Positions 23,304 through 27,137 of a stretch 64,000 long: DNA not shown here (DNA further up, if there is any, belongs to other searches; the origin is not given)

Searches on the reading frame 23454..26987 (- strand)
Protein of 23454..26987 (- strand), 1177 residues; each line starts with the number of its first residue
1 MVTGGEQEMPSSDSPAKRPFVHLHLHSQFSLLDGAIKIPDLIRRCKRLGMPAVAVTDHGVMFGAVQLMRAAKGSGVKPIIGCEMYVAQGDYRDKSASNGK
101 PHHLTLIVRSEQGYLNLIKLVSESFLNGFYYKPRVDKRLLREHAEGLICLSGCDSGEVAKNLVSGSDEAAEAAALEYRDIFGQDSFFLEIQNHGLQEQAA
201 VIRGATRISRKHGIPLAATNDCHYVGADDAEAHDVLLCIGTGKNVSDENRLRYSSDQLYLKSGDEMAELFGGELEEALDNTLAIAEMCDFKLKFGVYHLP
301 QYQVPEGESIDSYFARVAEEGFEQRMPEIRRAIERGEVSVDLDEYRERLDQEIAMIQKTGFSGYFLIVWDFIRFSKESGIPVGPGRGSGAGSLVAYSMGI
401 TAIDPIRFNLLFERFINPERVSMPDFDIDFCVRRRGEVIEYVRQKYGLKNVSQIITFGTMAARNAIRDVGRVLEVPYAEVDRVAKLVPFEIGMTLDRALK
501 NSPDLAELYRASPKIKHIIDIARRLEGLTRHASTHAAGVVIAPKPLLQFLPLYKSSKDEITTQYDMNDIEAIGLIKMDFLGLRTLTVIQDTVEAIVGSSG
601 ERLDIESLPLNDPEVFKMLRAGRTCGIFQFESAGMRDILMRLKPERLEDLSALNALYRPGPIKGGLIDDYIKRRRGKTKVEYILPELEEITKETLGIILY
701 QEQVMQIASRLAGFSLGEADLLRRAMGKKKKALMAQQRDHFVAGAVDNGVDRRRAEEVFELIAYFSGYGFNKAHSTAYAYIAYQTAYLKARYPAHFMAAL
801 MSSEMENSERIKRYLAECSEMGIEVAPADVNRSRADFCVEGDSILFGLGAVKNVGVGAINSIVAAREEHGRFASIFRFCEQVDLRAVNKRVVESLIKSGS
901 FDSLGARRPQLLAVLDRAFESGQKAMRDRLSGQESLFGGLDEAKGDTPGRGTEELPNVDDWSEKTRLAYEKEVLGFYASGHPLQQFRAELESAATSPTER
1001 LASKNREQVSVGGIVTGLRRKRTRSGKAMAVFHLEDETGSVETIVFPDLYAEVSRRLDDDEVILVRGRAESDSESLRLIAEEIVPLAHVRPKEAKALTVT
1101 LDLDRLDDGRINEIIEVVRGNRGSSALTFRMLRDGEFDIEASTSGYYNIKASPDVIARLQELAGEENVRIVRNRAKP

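Call 26: find_homologous_proteins(query=window:23454-26987:-, max_evalue=1e-50)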
Query window:23454-26987:- (1177 aa): 8000 proteins with E <= 1e-50 among 8000 candidates; the best 120 are listed.
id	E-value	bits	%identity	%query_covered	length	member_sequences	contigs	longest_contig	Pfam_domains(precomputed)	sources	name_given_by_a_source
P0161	0.0e+0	2625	100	100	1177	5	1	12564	PF02811.27,PF14579.13,PF01336.32,PF17657.7,PF07733.19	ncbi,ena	-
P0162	0.0e+0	1960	73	99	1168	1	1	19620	PF02811.27,PF14579.13,PF01336.32,PF17657.7,PF07733.19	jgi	jgi:DNA polymerase-3 subunit alpha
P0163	0.0e+0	1958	73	99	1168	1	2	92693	PF02811.27,PF14579.13,PF01336.32,PF17657.7,PF07733.19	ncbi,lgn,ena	-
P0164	0.0e+0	1929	73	99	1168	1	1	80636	PF02811.27,PF14579.13,PF01336.32,PF17657.7,PF07733.19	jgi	jgi:DNA polymerase-3 subunit alpha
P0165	0.0e+0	1903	72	99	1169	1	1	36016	PF02811.27,PF14579.13,PF01336.32,PF17657.7,PF07733.19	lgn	-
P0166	0.0e+0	1886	70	99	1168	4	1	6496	PF02811.27,PF14579.13,PF01336.32,PF17657.7,PF07733.19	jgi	-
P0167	0.0e+0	1853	72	95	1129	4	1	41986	PF02811.27,PF14579.13,PF01336.32,PF17657.7,PF07733.19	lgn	-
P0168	0.0e+0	1600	60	99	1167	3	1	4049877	PF02811.27,PF14579.13,PF01336.32,PF17657.7,PF07733.19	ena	-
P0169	0.0e+0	1553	69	83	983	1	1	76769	PF14579.13,PF01336.32,PF17657.7,PF07733.19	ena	-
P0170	0.0e+0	1448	54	98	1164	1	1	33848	PF02811.27,PF14579.13,PF01336.32,PF17657.7,PF07733.19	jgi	jgi:DNA polymerase-3 subunit alpha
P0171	0.0e+0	1402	55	98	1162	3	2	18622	PF02811.27,PF14579.13,PF01336.32,PF17657.7,PF07733.19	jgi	jgi:DNA polymerase-3 subunit alpha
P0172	0.0e+0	1375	54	98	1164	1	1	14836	PF02811.27,PF14579.13,PF01336.32,PF17657.7,PF07733.19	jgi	jgi:DNA polymerase-3 subunit alpha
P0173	0.0e+0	1371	52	99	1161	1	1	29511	PF02811.27,PF14579.13,PF01336.32,PF17657.7,PF07733.19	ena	-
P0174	0.0e+0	1354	54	98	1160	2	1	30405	PF02811.27,PF14579.13,PF01336.32,PF17657.7,PF07733.19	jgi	jgi:DNA polymerase-3 subunit alpha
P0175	0.0e+0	1353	53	98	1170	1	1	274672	PF02811.27,PF14579.13,PF01336.32,PF17657.7,PF07733.19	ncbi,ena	-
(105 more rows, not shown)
